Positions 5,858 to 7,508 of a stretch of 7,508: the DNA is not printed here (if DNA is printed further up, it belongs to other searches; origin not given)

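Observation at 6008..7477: Unusual chimeric architecture: TRAF N-terminal module (RING + TRAF zinc finger + coiled coil) fused to a KCTD9/FIP2-like BTB-pentapeptide module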

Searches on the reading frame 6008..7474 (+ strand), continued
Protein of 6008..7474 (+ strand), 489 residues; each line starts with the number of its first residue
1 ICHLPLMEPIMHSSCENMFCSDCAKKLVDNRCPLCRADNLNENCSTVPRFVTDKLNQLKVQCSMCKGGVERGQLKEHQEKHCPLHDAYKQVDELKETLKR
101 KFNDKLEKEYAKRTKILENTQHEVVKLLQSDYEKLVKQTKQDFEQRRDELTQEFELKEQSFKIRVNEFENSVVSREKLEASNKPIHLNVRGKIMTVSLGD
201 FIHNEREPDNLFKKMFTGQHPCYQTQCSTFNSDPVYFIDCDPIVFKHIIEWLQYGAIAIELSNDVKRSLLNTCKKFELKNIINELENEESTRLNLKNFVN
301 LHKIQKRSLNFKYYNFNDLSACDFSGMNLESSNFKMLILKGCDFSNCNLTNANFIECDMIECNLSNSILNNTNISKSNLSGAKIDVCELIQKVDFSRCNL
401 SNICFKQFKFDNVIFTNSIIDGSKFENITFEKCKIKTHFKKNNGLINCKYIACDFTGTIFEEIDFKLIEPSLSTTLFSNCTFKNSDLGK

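Call 42: list_cluster_members(proteins=[P0031, P0044, P0036, P0039, P0060, P0024, P0023, P0033, P0083, P0117])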
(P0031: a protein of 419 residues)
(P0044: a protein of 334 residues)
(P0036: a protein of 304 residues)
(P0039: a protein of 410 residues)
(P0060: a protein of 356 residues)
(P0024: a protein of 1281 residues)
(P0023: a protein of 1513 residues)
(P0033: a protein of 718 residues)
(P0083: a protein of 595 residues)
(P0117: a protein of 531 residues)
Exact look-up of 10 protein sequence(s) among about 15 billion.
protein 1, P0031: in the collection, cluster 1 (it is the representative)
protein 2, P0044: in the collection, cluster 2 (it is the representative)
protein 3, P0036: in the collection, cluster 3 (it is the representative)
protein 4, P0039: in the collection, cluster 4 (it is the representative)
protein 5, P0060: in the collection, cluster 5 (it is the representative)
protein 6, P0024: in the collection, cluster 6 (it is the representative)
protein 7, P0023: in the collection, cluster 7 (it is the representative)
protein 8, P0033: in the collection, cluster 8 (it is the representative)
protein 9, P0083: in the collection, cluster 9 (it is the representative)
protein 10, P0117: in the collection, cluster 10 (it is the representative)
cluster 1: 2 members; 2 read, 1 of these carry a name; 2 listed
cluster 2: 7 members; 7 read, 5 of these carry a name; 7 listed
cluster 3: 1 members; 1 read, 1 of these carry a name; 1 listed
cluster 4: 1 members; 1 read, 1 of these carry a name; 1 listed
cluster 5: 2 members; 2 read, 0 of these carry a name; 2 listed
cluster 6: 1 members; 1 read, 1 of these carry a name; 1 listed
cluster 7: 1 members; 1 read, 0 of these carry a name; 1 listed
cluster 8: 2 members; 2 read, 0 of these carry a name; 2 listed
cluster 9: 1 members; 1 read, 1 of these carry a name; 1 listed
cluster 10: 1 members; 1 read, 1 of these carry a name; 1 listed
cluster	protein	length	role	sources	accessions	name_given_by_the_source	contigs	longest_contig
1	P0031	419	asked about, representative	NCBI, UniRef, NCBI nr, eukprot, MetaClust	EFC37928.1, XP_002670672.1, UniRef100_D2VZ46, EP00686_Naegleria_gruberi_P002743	predicted protein [Naegleria gruberi] | Predicted protein n=1 Tax=Naegleria gruberi TaxID=5762 RepID=D2VZ46_NAEGR | uncharacterized protein NAEGRDRAFT_74355 [Naegleria gruberi]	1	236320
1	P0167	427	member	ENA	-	-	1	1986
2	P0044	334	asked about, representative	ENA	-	-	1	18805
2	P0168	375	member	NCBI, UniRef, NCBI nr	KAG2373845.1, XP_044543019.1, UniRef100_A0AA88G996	hypothetical protein C9374_011730 [Naegleria lovaniensis] | Uncharacterized protein n=1 Tax=Naegleria lovaniensis TaxID=51637 RepID=A0AA88G996_NAELO | uncharacterized protein C9374_011730 [Naegleria lovaniensis]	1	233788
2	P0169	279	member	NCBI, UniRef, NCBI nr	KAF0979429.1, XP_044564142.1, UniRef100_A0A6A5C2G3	hypothetical protein FDP41_001772 [Naegleria fowleri] | TLDc domain-containing protein n=1 Tax=Naegleria fowleri TaxID=5763 RepID=A0A6A5C2G3_NAEFO | uncharacterized protein FDP41_001772 [Naegleria fowleri]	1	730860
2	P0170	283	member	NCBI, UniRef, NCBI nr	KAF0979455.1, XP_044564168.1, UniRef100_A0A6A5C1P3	hypothetical protein FDP41_001798 [Naegleria fowleri] | TLDc domain-containing protein n=1 Tax=Naegleria fowleri TaxID=5763 RepID=A0A6A5C1P3_NAEFO | uncharacterized protein FDP41_001798 [Naegleria fowleri]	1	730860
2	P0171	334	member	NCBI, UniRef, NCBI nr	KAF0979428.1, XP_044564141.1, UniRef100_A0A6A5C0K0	hypothetical protein FDP41_001771 [Naegleria fowleri] | Uncharacterized protein n=1 Tax=Naegleria fowleri TaxID=5763 RepID=A0A6A5C0K0_NAEFO | uncharacterized protein FDP41_001771 [Naegleria fowleri]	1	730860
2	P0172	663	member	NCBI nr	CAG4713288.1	unnamed protein product [Naegleria fowleri]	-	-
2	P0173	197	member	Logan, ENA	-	-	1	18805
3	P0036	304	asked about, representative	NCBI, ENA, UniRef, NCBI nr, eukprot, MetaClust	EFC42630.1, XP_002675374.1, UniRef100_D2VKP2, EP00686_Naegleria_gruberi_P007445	predicted protein [Naegleria gruberi] | Predicted protein n=1 Tax=Naegleria gruberi TaxID=5762 RepID=D2VKP2_NAEGR | uncharacterized protein NAEGRDRAFT_69463 [Naegleria gruberi]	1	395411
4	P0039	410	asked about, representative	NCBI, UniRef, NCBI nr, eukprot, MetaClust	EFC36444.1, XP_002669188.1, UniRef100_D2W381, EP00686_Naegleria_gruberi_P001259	predicted protein [Naegleria gruberi] | Predicted protein n=1 Tax=Naegleria gruberi TaxID=5762 RepID=D2W381_NAEGR | uncharacterized protein NAEGRDRAFT_75851 [Naegleria gruberi]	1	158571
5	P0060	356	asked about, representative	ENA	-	-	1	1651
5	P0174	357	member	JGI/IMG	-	-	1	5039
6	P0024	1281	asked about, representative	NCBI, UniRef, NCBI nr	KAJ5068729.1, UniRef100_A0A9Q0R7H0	hypothetical protein M0811_02672 [Anaeramoeba ignava] | Non-specific serine/threonine protein kinase n=1 Tax=Anaeramoeba ignava TaxID=1746090 ...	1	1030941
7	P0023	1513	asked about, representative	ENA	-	-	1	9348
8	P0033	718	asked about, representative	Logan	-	-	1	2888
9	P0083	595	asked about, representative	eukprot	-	TRINITY_DN1589_c0_g1_i1.p1 TRINITY_DN1589_c0_g1~~TRINITY_DN1589_c0_g1_i1.p1 ORF ...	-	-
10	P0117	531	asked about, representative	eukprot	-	gene8593-10573_t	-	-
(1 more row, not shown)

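Call 43: find_encoding_contigs(protein=P0166, flank=8000, max_places=2)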
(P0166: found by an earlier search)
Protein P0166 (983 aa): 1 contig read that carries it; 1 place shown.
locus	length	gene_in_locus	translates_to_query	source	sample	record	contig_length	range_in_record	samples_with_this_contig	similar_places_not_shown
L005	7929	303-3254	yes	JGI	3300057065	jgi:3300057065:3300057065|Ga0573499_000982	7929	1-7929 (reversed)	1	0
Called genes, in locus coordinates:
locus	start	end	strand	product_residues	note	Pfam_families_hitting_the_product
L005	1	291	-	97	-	?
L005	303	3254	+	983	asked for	PF02214:BTB_2, PF13576:Pentapeptide_3 (faint), PF13599:Pentapeptide_4 (weak), PF25296:Decapeptide (faint), PF13599:Pentapeptide_4, PF00805:Pentapeptide, PF13599:Pentapeptide_4 (weak), PF07534:TLD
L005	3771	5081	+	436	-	-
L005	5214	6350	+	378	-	-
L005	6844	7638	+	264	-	PF13540:RCC1_2 (weak), PF25390:WD40_RLD, PF00415:RCC1 (weak), PF25390:WD40_RLD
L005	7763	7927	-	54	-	?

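Call 47: search_protein_families(library=pfam, proteins=[P0031, P0044, P0036], max_evalue=1)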
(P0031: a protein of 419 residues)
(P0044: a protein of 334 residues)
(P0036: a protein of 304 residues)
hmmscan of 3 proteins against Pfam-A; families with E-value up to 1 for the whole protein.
P0031 (419 aa): 10 families
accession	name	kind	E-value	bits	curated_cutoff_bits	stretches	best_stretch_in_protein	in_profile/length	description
PF07534.22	TLD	-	6.7e-23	81.9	24.5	1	230-404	5-169/170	TLDc domain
PF02214.28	BTB_2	-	0.00019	22.2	21.4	1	117-209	1-89/94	BTB/POZ domain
PF16017.11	BTB_3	-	0.0056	17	22.3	1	127-204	12-88/106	BTB/POZ domain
PF14354.12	Lar_restr_allev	-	0.018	15.7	28.6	1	50-87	4-33/58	Restriction alleviation protein Lar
PF15059.11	Speriolin_C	-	0.093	13.1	27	1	165-233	72-135/148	Speriolin C-terminus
PF17122.11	zf-C3H2C3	-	0.1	13.1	27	1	21-56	1-35/35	Zinc-finger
PF25208.1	DUF7838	-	0.12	12.8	28.5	1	47-88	4-42/55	Domain of unknown function (DUF7838)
PF02176.24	zf-TRAF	-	0.13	13.4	27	1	77-103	7-35/60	TRAF-type zinc finger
PF13445.12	zf-RING_UBOX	-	0.64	10.5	25.2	0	21-46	1-25/39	RING-type zinc-finger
PF13923.12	zf-C3HC4_2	-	0.71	10.2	27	1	21-55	2-40/40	Zinc finger, C3HC4 type (RING finger)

P0044 (334 aa): 6 families
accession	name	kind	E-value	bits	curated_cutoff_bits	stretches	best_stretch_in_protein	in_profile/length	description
PF07534.22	TLD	-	1.3e-26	94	24.5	1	157-334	2-169/170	TLDc domain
PF13445.12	zf-RING_UBOX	-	0.0029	18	25.2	1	23-48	1-25/39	RING-type zinc-finger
PF14634.12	zf-RING_5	-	0.0072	16.7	27.9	1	23-58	2-42/43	zinc-RING finger domain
PF13920.12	zf-C3HC4_3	-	0.03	14.6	27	1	20-58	2-43/49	Zinc finger, C3HC4 type (RING finger)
PF13923.12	zf-C3HC4_2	-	0.11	12.8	27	1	23-57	2-40/40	Zinc finger, C3HC4 type (RING finger)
PF00097.31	zf-C3HC4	-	0.15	12.4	21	1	23-57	1-40/40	Zinc finger, C3HC4 type (RING finger)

P0036 (304 aa): 2 families
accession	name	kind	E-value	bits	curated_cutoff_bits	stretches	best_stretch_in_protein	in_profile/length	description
PF07534.22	TLD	-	1.7e-26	93.6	24.5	1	143-303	26-169/170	TLDc domain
PF02214.28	BTB_2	-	0.00014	22.5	21.4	1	6-99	1-88/94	BTB/POZ domain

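Call 61: list_cluster_members(proteins=[P0001, P0002, P0003, P0004, P0005, P0006, P0009, P0010, P0007, P0062])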
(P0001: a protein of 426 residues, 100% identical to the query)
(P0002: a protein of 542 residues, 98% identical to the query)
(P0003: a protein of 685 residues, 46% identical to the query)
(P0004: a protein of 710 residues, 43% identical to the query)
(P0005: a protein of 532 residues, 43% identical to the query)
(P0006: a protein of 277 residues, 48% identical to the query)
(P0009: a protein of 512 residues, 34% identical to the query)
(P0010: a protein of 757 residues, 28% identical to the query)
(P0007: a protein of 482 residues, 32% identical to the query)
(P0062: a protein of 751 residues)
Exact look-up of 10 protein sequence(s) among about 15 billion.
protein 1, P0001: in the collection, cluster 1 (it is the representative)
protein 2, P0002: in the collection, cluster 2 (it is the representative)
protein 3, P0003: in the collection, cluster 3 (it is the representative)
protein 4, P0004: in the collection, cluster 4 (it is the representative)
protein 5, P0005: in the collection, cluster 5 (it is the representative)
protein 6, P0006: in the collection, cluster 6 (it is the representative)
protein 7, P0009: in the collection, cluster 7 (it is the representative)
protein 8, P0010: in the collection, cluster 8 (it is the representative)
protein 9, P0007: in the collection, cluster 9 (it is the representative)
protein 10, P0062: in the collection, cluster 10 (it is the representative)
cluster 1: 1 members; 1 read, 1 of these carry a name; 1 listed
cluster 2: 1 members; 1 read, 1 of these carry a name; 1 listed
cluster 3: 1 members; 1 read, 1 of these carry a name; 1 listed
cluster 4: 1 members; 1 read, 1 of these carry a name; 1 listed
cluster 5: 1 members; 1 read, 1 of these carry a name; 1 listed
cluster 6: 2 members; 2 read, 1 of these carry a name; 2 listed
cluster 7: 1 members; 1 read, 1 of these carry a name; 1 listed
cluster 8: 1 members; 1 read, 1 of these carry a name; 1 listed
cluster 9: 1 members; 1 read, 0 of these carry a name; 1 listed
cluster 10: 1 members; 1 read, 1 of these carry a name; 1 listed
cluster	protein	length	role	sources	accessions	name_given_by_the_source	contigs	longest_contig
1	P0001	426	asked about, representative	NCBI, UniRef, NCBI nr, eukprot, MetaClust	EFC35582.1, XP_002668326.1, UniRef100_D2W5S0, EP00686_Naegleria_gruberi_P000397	predicted protein [Naegleria gruberi] | Predicted protein n=1 Tax=Naegleria gruberi TaxID=5762 RepID=D2W5S0_NAEGR | uncharacterized protein NAEGRDRAFT_76763 [Naegleria gruberi]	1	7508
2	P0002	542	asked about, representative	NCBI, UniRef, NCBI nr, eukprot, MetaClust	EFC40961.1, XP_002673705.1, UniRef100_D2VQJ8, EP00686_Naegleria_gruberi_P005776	predicted protein [Naegleria gruberi] | Predicted protein n=1 Tax=Naegleria gruberi TaxID=5762 RepID=D2VQJ8_NAEGR | uncharacterized protein NAEGRDRAFT_71251 [Naegleria gruberi]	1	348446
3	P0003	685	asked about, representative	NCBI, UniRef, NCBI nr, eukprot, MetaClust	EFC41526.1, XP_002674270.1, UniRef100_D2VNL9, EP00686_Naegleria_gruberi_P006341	hypothetical protein NAEGRDRAFT_80657 [Naegleria gruberi] | TLDc domain-containing protein n=1 Tax=Naegleria gruberi TaxID=5762 RepID=D2VNL9_NAEGR | uncharacterized protein NAEGRDRAFT_80657 [Naegleria gruberi]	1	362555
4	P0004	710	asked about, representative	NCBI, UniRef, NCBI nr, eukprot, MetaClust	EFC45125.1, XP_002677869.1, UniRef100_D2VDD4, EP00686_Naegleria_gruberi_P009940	predicted protein [Naegleria gruberi] | Predicted protein n=1 Tax=Naegleria gruberi TaxID=5762 RepID=D2VDD4_NAEGR | uncharacterized protein NAEGRDRAFT_48585 [Naegleria gruberi]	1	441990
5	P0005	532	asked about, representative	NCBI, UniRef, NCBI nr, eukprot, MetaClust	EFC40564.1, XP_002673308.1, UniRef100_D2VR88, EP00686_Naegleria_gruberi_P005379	predicted protein [Naegleria gruberi] | Predicted protein n=1 Tax=Naegleria gruberi TaxID=5762 RepID=D2VR88_NAEGR | uncharacterized protein NAEGRDRAFT_71501 [Naegleria gruberi]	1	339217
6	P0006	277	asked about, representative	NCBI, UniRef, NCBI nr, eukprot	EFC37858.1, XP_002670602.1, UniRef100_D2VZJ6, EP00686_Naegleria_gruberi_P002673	predicted protein [Naegleria gruberi] | Predicted protein n=1 Tax=Naegleria gruberi TaxID=5762 RepID=D2VZJ6_NAEGR | uncharacterized protein NAEGRDRAFT_53514 [Naegleria gruberi]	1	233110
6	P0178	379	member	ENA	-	-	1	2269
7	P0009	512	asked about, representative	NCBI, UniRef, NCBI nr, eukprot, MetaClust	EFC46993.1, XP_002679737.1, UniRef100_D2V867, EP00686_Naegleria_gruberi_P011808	TLDc domain-containing protein [Naegleria gruberi] | TLDc domain-containing protein n=1 Tax=Naegleria gruberi TaxID=5762 RepID=D2V867_NAEGR | XP_002679737.1 TLDc domain-containing protein [Naegleria gruberi strain NEG-M]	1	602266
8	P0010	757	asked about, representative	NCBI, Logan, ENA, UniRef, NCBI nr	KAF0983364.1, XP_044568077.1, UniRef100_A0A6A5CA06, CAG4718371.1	hypothetical protein FDP41_010429 [Naegleria fowleri] | BTB domain-containing protein n=1 Tax=Naegleria fowleri TaxID=5763 RepID=A0A6A5CA06_NAEFO | uncharacterized protein FDP41_010429 [Naegleria fowleri]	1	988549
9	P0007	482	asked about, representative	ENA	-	-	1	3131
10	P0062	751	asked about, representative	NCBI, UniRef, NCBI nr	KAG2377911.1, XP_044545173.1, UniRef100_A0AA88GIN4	hypothetical protein C9374_008996 [Naegleria lovaniensis] | Potassium channel tetramerisation-type BTB domain-containing protein n=1 Tax=Naegleria ... | uncharacterized protein C9374_008996 [Naegleria lovaniensis]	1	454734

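Call 62: find_encoding_contigs(protein=P0021, flank=10000, max_places=2)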
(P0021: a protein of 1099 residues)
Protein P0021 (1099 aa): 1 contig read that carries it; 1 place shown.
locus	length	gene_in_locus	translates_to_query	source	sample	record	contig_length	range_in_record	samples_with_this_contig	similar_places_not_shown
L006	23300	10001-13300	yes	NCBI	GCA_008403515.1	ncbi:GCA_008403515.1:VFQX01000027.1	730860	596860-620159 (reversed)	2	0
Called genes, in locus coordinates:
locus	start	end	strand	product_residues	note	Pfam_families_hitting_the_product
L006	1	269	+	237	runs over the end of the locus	-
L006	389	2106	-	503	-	PF12998:ING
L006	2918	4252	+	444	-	-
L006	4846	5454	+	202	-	PF00583:Acetyltransf_1, PF13508:Acetyltransf_7, PF13673:Acetyltransf_10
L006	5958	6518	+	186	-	PF02627:CMD (weak)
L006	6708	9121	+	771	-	PF27087:LRR_TMOD-LMOD (faint)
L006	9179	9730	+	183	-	PF13302:Acetyltransf_3 (weak), PF13527:Acetyltransf_9 (weak), PF00583:Acetyltransf_1, PF13673:Acetyltransf_10, PF13508:Acetyltransf_7, PF08445:FR47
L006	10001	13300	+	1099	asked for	PF13599:Pentapeptide_4 (weak), PF23894:LD_SV2 (weak), PF13599:Pentapeptide_4, PF00805:Pentapeptide, PF13599:Pentapeptide_4, PF00805:Pentapeptide, PF13599:Pentapeptide_4, PF07534:TLD, +1 more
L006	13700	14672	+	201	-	PF13847:Methyltransf_31 (weak), PF08241:Methyltransf_11, PF13649:Methyltransf_25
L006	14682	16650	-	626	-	PF13424:TPR_12 (faint), PF00515:TPR_1 (faint)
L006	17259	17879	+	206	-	PF13445:zf-RING_UBOX (weak), PF14634:zf-RING_5 (weak)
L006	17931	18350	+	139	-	-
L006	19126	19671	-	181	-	-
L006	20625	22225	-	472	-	PF05221:AdoHcyase, PF00670:AdoHcyase_NAD, PF02826:2-Hacid_dh_C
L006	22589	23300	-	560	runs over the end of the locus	PF00566:RabGAP-TBC, PF23436:RabGap-TBC_2 (weak)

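Call 64: search_protein_families(library=pfam, proteins=[P0020, P0023, P0033, P0024], max_evalue=0.1)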
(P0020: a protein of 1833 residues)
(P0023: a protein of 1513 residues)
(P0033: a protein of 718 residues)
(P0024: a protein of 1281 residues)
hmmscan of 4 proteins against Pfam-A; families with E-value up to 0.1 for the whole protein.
P0020 (1833 aa): 2 families
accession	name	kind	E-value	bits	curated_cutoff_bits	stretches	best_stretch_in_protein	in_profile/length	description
PF07534.22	TLD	-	3.3e-151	499.5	24.5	7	13-186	19-169/170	TLDc domain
PF00059.27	Lectin_C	-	0.034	15.3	22.6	0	1417-1466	61-106/107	Lectin C-type domain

P0023 (1513 aa): 4 families
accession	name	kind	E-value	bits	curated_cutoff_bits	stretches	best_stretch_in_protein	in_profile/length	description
PF07534.22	TLD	-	5.2e-124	411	24.5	8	232-410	4-169/170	TLDc domain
PF18227.6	LepB_GAP_C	-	5.1e-06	27.2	25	0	652-691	36-75/80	LepB GAP domain C-terminal subdomain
PF14416.11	PMR5N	-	0.027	15.2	29.2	0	1288-1302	2-17/55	PMR5 N terminal Domain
PF15805.10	SCNM1_acidic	-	0.047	13.8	27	0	90-101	22-33/47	Acidic C-terminal region of sodium channel modifier 1 SCNM1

P0033 (718 aa): 2 families
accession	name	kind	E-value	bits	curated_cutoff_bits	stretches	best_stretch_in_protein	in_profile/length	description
PF07534.22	TLD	-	1.4e-82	276.1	24.5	4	352-530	4-169/170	TLDc domain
PF24681.1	Kelch_KLHDC2_KLHL20_DRC7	-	0.05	13.3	50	0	220-264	55-99/221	KLHDC2/KLHL20/DRC7 Kelch-repeats domain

P0024 (1281 aa): 18 families
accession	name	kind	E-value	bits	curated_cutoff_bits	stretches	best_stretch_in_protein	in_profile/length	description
PF07534.22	TLD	-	1.2e-78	263.3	24.5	5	732-882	2-143/170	TLDc domain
PF00069.31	Pkinase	-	6.4e-50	170.4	31.7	1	92-322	10-257/263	Protein kinase domain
PF07714.23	PK_Tyr_Ser-Thr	-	3.4e-41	141.7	23.1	1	95-325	13-257/258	Protein tyrosine and serine/threonine kinase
PF10707.15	YrbL-PhoP_reg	-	4.7e-08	33.3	31.5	1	89-211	9-141/185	PhoP regulatory network protein YrbL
PF21362.3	Sina_RING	-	2.8e-06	27.8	29.3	1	6-43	1-35/35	E3 ubiquitin-protein ligase sina/sinah, RING finger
PF14634.12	zf-RING_5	-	3.4e-06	27.4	27.9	1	6-45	2-43/43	zinc-RING finger domain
PF08235.19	LNS2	-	1.1e-05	25.5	32.3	0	1000-1062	122-184/226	LNS2 (Lipin/Ned1/Smp2)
PF13920.12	zf-C3HC4_3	-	7.3e-05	22.9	27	1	5-48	4-47/49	Zinc finger, C3HC4 type (RING finger)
PF08535.16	KorB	-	0.00017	21.9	22.3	0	350-372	35-57/89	KorB domain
PF08138.16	Sex_peptide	-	0.00022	21.7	25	0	826-856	23-52/55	Sex peptide (SP) family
PF13639.12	zf-RING_2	-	0.0004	21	27.3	1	5-44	2-44/44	Ring finger domain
PF01163.29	RIO1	-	0.00042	20.4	22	1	153-224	82-155/187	RIO domain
PF13445.12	zf-RING_UBOX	-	0.00051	20.4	25.2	1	6-40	1-38/39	RING-type zinc-finger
PF14447.12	Prok-RING_4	-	0.041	14.2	27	1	6-52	1-45/46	Prokaryotic RING finger family 4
PF17317.7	MFA1_2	-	0.058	13.6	25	0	412-421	17-26/34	Mating hormone A-factor 1&2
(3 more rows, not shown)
